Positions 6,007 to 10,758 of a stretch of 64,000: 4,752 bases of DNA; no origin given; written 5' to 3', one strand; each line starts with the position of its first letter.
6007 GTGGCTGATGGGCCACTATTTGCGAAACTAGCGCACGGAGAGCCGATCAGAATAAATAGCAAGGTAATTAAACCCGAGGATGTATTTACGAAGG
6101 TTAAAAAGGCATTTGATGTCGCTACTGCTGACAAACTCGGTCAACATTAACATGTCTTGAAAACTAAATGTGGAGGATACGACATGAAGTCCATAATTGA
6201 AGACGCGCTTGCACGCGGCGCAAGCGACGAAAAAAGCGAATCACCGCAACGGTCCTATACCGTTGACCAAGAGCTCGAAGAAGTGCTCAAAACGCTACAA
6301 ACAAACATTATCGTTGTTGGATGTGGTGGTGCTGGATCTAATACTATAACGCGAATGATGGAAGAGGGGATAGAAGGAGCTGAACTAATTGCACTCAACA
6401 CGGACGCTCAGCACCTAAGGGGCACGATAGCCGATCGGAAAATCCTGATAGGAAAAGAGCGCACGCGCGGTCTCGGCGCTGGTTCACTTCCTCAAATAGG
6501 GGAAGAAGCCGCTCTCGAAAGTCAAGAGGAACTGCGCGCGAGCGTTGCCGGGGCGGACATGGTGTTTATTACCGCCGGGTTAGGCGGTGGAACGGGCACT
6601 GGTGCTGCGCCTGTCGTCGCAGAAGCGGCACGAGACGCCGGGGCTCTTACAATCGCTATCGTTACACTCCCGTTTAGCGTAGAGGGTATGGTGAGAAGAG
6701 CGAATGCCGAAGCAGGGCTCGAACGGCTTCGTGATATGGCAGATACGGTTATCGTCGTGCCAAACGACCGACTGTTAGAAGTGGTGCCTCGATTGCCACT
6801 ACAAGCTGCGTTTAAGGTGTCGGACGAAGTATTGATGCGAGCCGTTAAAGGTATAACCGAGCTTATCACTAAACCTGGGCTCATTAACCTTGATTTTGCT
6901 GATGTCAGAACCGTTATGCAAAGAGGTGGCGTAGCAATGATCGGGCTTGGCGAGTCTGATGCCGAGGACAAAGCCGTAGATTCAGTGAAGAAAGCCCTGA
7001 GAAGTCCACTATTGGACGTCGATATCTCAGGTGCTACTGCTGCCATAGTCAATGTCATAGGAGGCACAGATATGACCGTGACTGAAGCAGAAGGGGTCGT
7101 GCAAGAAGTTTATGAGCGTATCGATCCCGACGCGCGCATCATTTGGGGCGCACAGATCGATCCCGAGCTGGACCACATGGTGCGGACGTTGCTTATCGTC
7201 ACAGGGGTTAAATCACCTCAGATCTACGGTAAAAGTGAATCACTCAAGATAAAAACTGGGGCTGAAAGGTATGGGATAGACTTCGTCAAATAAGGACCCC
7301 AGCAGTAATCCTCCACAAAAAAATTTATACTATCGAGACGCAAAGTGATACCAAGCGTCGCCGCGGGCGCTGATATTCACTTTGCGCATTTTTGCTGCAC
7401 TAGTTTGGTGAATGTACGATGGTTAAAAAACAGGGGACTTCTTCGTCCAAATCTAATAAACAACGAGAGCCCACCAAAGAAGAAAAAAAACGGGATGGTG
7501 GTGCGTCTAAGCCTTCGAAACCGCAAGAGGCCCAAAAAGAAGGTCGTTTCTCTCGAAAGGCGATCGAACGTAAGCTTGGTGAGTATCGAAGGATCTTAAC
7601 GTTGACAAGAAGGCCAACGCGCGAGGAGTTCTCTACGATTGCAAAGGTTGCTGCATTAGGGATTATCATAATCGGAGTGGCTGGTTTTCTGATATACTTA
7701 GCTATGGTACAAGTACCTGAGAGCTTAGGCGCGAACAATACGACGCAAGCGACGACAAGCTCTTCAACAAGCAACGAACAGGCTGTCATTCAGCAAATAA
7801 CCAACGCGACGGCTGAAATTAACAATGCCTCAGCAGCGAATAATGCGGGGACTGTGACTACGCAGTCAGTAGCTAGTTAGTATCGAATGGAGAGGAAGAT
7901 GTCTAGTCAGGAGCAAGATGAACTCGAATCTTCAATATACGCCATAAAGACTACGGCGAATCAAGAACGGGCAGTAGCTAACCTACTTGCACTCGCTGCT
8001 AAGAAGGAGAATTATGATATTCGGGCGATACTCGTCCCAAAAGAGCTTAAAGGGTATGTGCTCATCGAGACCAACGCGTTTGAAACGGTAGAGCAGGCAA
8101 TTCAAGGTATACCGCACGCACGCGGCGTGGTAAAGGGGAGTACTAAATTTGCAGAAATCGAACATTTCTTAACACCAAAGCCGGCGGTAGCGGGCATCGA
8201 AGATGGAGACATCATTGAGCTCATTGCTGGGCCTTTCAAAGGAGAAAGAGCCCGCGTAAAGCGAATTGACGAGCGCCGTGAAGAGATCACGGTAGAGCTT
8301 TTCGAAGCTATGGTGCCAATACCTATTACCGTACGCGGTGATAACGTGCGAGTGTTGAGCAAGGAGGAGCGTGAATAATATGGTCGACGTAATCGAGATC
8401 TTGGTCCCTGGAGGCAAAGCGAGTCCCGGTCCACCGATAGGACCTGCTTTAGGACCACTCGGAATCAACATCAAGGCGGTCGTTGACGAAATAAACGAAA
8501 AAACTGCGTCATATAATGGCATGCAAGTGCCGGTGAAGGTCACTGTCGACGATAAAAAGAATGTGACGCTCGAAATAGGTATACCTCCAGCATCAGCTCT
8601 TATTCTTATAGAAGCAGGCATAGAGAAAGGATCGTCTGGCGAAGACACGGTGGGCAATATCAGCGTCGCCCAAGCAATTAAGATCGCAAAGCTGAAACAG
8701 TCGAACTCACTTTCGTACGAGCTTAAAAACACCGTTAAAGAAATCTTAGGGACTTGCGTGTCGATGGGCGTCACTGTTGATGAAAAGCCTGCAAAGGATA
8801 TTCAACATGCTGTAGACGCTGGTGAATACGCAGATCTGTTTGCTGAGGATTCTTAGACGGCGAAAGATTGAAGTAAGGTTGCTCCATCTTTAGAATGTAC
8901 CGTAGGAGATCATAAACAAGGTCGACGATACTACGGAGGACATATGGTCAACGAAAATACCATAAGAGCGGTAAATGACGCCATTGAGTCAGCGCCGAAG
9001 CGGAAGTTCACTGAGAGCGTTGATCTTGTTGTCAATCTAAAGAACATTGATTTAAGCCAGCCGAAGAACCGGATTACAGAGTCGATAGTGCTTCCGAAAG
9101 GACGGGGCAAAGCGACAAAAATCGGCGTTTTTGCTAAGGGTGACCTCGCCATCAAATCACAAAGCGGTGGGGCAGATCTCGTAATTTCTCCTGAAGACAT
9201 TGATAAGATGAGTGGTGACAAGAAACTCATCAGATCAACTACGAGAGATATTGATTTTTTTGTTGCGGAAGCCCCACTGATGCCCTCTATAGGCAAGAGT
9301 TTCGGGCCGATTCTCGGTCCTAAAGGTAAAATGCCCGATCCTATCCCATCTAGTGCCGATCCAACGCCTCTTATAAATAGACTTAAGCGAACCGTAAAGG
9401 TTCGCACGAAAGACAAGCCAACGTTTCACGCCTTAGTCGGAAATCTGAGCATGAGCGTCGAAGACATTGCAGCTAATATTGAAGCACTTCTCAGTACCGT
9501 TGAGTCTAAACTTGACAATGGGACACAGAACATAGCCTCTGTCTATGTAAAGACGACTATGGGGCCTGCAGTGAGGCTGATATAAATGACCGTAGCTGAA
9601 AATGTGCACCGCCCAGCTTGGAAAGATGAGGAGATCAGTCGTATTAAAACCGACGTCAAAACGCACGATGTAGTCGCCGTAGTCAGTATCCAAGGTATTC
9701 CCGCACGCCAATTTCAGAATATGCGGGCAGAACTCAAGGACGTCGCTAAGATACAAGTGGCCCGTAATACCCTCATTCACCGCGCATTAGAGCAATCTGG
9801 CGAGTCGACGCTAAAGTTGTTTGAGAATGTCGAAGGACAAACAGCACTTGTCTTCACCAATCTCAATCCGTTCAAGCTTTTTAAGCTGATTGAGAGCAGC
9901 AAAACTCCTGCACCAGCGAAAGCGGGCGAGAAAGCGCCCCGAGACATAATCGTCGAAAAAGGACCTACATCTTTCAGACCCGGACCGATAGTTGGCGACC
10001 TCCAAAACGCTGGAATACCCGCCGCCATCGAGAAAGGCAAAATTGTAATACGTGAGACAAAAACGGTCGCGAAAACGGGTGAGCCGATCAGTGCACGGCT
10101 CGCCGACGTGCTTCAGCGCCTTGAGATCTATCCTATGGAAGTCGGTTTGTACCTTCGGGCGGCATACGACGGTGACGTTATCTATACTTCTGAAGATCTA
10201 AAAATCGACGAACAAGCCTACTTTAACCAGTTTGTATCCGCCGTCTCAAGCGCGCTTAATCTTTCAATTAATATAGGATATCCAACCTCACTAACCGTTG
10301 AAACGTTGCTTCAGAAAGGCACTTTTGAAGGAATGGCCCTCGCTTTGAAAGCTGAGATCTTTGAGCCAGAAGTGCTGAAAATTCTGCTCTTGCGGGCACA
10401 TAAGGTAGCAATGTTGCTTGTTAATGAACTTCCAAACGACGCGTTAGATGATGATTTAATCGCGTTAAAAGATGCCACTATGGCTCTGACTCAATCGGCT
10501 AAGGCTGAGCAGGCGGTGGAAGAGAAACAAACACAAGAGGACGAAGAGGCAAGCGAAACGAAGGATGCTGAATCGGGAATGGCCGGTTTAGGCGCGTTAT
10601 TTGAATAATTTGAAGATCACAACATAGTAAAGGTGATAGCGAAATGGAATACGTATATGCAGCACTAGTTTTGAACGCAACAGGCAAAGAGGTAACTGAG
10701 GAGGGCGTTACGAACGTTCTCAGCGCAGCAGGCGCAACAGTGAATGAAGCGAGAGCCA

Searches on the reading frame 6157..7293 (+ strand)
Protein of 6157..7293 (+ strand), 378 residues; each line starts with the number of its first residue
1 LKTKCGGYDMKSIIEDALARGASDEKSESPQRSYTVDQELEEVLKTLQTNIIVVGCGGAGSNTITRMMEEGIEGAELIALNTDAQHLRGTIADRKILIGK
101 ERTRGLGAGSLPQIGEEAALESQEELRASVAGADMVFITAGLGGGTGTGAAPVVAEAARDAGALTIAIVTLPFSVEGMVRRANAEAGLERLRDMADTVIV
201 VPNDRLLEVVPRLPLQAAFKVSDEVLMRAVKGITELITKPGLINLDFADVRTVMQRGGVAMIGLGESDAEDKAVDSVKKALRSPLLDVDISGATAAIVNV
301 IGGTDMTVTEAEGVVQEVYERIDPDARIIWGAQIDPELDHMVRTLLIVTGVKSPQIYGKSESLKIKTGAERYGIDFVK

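Call 25: search_protein_families(library=pfam, proteins=[window:6157-7293:+], max_evalue=0.00001)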
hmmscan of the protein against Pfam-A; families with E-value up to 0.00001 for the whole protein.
window:6157-7293:+ (378 aa): 2 families
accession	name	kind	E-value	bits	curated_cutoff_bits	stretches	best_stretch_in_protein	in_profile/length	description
PF00091.31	Tubulin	-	2.1e-51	175.4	33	1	50-210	1-189/190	Tubulin/FtsZ family, GTPase domain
PF12327.13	FtsZ_C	-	2.7e-34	117.8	27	1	258-352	1-95/95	FtsZ family, C-terminal domain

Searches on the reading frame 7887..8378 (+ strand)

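Call 25: search_protein_families(library=pfam, proteins=[window:7887-8378:+], max_evalue=0.00001)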
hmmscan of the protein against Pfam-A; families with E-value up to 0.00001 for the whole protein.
window:7887-8378:+ (163 aa): 2 families
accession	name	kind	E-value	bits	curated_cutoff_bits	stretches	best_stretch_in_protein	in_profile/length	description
PF03439.18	Spt5-NGN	-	1.3e-23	83.1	22.4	1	16-95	1-84/84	Early transcription elongation factor of RNA pol II, NGN section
PF00467.35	KOW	-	1.5e-07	31.4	22.3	1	107-137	2-32/32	KOW motif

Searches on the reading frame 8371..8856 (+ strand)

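Call 25: search_protein_families(library=pfam, proteins=[window:8371-8856:+], max_evalue=0.00001)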
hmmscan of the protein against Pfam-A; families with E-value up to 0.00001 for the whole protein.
window:8371-8856:+ (161 aa): 2 families
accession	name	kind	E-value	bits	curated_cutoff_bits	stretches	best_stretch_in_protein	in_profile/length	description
PF03946.19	Ribosomal_L11_N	-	3.4e-26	91.2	32.9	1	8-63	1-57/58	Ribosomal protein L11, N-terminal domain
PF00298.24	Ribosomal_L11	-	1.7e-20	73.6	21.4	1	71-136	2-69/69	Ribosomal protein L11, RNA binding domain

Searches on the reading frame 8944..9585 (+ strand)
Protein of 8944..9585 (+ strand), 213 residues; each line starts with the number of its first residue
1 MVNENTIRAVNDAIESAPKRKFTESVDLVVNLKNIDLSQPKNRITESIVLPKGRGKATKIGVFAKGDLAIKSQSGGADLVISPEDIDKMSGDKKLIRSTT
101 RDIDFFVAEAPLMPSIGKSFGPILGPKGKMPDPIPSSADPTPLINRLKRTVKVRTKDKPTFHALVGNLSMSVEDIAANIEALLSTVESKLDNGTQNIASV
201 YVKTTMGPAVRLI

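Call 25: search_protein_families(library=pfam, proteins=[window:8944-9585:+], max_evalue=0.00001)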
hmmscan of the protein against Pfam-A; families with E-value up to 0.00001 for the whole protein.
window:8944-9585:+ (213 aa): 1 family
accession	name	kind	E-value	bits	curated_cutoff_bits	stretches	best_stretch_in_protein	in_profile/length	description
PF00687.26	Ribosomal_L1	-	1.1e-52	178.9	32.2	1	17-208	4-198/198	Ribosomal protein L1p/L10e family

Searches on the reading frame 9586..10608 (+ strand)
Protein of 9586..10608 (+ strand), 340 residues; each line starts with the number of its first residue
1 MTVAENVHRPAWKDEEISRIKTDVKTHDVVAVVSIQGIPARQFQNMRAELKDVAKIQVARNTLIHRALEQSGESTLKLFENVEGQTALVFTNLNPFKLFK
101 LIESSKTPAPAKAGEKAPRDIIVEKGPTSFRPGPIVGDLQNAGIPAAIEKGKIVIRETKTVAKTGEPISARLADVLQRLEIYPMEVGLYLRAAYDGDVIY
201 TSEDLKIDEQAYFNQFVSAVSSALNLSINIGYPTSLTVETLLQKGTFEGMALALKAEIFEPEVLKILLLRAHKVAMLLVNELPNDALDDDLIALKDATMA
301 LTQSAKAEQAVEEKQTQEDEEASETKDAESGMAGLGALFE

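Call 25: search_protein_families(library=pfam, proteins=[window:9586-10608:+], max_evalue=0.00001)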
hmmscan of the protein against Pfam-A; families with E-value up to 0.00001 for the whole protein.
window:9586-10608:+ (340 aa): 2 families
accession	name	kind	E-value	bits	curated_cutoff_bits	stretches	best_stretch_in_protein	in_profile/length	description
PF00466.25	Ribosomal_L10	-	1.5e-25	89.6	22.8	1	10-105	3-98/100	Ribosomal protein L10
PF17777.6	RL10P_insert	-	6.9e-20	71.2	29.1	1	111-181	1-71/71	Insertion domain in 60S ribosomal protein L10P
